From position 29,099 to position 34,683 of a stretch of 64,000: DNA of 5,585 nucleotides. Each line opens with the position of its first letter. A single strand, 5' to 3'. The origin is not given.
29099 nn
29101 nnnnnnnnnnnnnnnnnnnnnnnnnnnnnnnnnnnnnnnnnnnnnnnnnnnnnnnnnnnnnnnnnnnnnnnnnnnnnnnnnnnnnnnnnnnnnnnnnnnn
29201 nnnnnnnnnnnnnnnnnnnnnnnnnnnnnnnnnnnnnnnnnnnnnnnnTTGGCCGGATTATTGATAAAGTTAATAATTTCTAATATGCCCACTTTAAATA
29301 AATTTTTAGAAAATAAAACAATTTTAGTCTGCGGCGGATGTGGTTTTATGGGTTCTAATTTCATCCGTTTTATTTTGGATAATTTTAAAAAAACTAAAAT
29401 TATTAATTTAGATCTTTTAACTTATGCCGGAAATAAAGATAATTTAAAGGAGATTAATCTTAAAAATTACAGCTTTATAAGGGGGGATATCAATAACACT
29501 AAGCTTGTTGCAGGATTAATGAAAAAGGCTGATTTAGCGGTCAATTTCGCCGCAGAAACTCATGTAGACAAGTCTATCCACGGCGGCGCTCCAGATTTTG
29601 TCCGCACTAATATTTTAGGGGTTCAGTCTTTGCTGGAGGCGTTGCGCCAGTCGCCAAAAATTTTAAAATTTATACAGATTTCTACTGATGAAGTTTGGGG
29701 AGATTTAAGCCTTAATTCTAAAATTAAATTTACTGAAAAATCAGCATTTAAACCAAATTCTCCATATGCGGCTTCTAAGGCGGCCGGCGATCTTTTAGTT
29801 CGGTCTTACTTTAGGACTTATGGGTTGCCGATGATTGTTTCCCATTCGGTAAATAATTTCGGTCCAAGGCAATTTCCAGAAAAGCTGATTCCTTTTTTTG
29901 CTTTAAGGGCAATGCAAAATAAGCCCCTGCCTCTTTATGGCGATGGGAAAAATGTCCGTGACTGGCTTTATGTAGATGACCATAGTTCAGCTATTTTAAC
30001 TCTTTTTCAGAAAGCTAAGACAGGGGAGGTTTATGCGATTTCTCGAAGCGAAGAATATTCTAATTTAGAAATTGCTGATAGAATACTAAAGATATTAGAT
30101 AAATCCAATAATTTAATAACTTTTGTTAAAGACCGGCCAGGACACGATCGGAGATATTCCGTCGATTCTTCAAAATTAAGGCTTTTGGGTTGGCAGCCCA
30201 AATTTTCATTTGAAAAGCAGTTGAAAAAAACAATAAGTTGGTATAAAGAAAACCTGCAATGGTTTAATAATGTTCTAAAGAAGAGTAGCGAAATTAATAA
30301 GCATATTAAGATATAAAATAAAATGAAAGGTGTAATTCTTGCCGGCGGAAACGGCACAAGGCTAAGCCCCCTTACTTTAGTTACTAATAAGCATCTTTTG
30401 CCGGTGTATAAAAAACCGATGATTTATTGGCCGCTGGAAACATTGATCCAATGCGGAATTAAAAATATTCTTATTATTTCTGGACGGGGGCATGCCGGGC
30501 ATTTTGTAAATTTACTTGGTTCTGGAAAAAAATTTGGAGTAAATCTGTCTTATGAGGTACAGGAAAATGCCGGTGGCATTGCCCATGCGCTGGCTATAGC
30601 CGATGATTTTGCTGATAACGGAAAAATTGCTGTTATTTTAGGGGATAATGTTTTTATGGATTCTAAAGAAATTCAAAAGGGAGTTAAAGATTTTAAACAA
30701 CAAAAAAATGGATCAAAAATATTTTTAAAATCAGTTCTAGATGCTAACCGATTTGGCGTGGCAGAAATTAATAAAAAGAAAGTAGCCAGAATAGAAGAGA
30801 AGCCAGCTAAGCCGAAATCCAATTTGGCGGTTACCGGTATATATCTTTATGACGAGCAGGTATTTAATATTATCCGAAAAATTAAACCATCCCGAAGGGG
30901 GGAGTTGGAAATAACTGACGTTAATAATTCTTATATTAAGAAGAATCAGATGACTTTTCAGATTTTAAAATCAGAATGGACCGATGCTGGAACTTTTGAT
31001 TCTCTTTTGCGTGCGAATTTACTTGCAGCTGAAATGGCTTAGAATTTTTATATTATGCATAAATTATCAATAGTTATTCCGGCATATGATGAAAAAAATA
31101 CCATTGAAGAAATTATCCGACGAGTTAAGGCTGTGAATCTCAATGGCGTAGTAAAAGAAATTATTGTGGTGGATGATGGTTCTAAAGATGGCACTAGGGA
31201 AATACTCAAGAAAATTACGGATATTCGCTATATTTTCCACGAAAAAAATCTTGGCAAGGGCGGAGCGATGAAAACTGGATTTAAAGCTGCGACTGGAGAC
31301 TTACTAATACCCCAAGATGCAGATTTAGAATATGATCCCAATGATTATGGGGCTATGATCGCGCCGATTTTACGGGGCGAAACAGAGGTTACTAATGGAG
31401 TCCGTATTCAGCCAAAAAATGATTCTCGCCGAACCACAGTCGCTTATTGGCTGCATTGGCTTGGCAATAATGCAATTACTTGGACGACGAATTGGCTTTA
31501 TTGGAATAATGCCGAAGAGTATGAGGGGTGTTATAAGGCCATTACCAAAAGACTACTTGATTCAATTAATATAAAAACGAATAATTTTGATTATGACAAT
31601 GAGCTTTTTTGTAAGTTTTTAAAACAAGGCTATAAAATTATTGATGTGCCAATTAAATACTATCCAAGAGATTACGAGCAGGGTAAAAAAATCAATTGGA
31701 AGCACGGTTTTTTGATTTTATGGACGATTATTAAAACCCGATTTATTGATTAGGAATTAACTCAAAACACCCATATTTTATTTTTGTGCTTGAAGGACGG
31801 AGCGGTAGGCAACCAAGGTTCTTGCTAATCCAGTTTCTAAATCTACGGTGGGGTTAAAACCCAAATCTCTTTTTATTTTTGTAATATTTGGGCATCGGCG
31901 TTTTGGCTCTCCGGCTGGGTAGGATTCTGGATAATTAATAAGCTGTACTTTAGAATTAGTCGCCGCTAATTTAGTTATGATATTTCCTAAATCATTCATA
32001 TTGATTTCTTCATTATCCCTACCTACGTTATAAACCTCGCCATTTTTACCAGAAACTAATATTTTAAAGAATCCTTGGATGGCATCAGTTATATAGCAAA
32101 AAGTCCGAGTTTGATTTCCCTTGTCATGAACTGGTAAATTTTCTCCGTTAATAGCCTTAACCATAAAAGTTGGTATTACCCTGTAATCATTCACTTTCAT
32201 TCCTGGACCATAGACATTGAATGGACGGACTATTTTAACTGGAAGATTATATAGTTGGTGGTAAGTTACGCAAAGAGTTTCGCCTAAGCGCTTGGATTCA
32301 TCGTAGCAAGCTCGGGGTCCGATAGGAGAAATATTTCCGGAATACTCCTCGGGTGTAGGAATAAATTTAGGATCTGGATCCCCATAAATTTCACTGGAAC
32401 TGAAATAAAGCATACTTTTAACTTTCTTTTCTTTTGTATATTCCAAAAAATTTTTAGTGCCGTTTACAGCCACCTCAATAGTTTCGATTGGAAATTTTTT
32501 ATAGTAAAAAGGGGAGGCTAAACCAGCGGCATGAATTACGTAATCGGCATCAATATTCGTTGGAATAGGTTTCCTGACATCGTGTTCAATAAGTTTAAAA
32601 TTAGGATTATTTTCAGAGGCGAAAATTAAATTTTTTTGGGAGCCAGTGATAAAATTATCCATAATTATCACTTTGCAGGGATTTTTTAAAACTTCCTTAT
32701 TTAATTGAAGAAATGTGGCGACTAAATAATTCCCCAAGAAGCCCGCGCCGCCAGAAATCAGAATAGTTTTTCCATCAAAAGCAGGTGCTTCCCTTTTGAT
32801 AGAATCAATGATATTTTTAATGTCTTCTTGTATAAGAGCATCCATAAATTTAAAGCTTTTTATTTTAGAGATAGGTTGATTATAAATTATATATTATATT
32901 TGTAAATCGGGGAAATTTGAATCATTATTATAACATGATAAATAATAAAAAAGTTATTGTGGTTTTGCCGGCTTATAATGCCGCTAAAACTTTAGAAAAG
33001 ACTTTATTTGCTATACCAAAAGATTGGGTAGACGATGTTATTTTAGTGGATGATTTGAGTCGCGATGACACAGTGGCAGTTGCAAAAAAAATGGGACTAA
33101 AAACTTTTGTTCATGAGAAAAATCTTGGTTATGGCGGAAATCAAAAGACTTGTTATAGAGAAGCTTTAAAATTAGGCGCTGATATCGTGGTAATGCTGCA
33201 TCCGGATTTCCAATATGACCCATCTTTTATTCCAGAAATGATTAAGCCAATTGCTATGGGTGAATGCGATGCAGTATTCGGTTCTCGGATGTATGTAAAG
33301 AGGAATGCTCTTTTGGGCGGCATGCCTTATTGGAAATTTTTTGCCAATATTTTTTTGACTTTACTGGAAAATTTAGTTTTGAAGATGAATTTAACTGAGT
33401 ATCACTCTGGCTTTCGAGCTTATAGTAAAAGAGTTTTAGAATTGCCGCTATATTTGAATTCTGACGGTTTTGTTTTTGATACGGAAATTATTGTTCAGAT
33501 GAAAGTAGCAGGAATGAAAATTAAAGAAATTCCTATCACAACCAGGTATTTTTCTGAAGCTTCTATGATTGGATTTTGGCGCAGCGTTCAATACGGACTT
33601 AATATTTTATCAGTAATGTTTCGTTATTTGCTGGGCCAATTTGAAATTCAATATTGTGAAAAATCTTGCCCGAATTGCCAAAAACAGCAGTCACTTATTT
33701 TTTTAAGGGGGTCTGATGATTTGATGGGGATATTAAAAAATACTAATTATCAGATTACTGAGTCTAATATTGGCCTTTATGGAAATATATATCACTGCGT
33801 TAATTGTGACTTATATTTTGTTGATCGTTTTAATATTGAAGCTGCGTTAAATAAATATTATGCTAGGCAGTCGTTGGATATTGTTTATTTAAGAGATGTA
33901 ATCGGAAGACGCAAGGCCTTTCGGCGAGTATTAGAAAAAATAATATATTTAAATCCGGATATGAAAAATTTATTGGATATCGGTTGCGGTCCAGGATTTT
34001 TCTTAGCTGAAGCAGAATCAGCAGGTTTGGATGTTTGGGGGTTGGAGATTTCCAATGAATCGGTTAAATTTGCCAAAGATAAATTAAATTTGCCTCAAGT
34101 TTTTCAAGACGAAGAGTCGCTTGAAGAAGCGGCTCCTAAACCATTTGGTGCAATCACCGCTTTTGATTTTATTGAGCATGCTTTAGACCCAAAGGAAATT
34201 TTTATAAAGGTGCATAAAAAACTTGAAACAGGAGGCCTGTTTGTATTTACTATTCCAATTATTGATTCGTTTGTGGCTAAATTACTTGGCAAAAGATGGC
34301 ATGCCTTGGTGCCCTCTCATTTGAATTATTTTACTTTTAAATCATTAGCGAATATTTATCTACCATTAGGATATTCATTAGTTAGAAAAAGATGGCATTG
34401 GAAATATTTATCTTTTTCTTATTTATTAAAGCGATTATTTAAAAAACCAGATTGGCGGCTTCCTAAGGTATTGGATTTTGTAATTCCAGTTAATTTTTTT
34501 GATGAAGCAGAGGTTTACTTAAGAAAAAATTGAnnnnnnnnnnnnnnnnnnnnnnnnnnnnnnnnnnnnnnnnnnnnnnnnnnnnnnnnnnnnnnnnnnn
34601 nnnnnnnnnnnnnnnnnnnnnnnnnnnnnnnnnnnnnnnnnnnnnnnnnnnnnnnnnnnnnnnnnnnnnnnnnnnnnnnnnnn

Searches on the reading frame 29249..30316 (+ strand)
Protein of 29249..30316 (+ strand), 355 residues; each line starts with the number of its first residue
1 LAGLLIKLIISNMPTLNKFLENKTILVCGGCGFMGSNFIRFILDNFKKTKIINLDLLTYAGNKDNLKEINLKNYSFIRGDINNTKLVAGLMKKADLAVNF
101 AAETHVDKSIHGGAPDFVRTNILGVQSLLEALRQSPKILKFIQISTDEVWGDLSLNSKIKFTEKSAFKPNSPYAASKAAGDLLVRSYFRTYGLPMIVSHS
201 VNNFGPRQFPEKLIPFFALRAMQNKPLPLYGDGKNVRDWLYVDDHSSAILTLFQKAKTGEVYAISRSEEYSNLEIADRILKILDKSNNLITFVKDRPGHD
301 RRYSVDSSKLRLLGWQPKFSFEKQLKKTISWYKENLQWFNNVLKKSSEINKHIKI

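Call 59: search_protein_families(library=pfam, proteins=[window:29249-30316:+], max_evalue=0.0001)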
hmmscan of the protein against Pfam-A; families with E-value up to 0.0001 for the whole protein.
window:29249-30316:+ (355 aa): 7 families
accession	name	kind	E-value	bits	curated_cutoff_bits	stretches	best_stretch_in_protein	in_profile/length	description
PF16363.11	GDP_Man_Dehyd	-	1.6e-66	225.5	27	1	26-328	1-332/332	GDP-mannose 4,6 dehydratase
PF01370.27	Epimerase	-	7.1e-50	170.1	20.9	1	25-264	1-239/240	NAD dependent epimerase/dehydratase family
PF01073.25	3Beta_HSD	-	3.6e-14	52.9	22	1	26-249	1-225/280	3-beta hydroxysteroid dehydrogenase/isomerase family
PF02719.21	Polysacc_synt_2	-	6.9e-14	52.2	20.2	1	25-298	1-266/293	Polysaccharide biosynthesis protein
PF04321.23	RmlD_sub_bind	-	3.5e-10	39.9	27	1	25-297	3-247/287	RmlD substrate binding domain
PF07993.18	NAD_binding_4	-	6.2e-10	39.1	20.1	1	28-197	2-201/258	Male sterility protein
PF05368.20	NmrA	-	7.4e-05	22.9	27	0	22-107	2-81/298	NmrA-like family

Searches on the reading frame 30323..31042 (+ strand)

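Call 59: search_protein_families(library=pfam, proteins=[window:30323-31042:+], max_evalue=0.0001)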
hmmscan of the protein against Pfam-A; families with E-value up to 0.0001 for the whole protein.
window:30323-31042:+ (239 aa): 2 families
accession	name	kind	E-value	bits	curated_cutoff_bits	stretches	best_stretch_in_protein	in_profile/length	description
PF00483.29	NTP_transferase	-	4.3e-61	207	21.2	1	2-233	1-240/245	Nucleotidyl transferase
PF12804.13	NTP_transf_3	-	1.8e-11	44.9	27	1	3-127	1-114/160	MobA-like NTP transferase domain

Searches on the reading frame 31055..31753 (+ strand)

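Call 59: search_protein_families(library=pfam, proteins=[window:31055-31753:+], max_evalue=0.0001)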
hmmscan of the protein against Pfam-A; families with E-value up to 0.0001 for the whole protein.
window:31055-31753:+ (232 aa): 4 families
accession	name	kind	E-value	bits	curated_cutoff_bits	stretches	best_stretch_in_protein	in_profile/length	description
PF00535.33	Glycos_transf_2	-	8.1e-35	120.7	23.3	1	5-137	1-132/168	Glycosyl transferase family 2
PF13641.12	Glyco_tranf_2_3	-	1.3e-07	32.3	27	1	3-90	2-96/230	Glycosyltransferase like family 2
PF10111.15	Glyco_tranf_2_2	-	1.8e-06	28.1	27.3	1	5-101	1-102/276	Glycosyltransferase like family 2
PF13704.12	Glyco_tranf_2_4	-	5.3e-06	27.3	27.5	1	20-68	6-54/98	Glycosyl transferase family 2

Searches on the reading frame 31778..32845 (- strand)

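Call 57: search_protein_families(library=pfam, proteins=[window:31778-32845:-], max_evalue=0.0001)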
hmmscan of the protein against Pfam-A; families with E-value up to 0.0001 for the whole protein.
window:31778-32845:- (355 aa): 5 families
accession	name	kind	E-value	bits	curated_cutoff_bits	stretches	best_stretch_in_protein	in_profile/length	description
PF01370.27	Epimerase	-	2.9e-47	161.5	20.9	1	28-275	1-240/240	NAD dependent epimerase/dehydratase family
PF16363.11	GDP_Man_Dehyd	-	7.9e-38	131.2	27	1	29-342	1-331/332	GDP-mannose 4,6 dehydratase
PF01073.25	3Beta_HSD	-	2.4e-15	56.7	22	1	29-219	1-189/280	3-beta hydroxysteroid dehydrogenase/isomerase family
PF07993.18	NAD_binding_4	-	2.7e-11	43.5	20.1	1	30-243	1-241/258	Male sterility protein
PF02719.21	Polysacc_synt_2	-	6e-11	42.5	20.2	1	28-150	1-128/293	Polysaccharide biosynthesis protein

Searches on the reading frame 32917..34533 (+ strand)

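Call 24: search_protein_families(library=pfam, proteins=[window:32917-34533:+], max_evalue=0.01)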
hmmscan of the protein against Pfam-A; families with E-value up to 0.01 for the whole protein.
window:32917-34533:+ (538 aa): 9 families
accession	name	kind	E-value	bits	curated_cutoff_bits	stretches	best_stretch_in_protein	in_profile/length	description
PF13489.12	Methyltransf_23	-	6.7e-21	75.2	27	1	333-489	4-162/164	Methyltransferase domain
PF00535.33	Glycos_transf_2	-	5.4e-20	72.4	23.3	1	15-175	2-165/168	Glycosyl transferase family 2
PF08241.18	Methyltransf_11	-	4.4e-12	46.9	21.2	1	353-444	1-95/95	Methyltransferase domain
PF08242.18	Methyltransf_12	-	3.8e-10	40.8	30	1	353-442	1-98/98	Methyltransferase domain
PF13847.12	Methyltransf_31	-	5.9e-09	36.2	27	1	350-445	5-110/145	Methyltransferase domain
PF13649.12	Methyltransf_25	-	6.8e-08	33.5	27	1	353-440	2-97/97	Methyltransferase domain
PF02353.26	CMAS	-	2.6e-05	24.1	27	1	336-444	52-164/273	Mycolic acid cyclopropane synthetase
PF07021.18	MetW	-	0.0038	17.3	21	0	340-385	5-51/193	Methionine biosynthesis protein MetW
PF13641.12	Glyco_tranf_2_3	-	0.0089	16.5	27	0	13-112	3-111/230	Glycosyltransferase like family 2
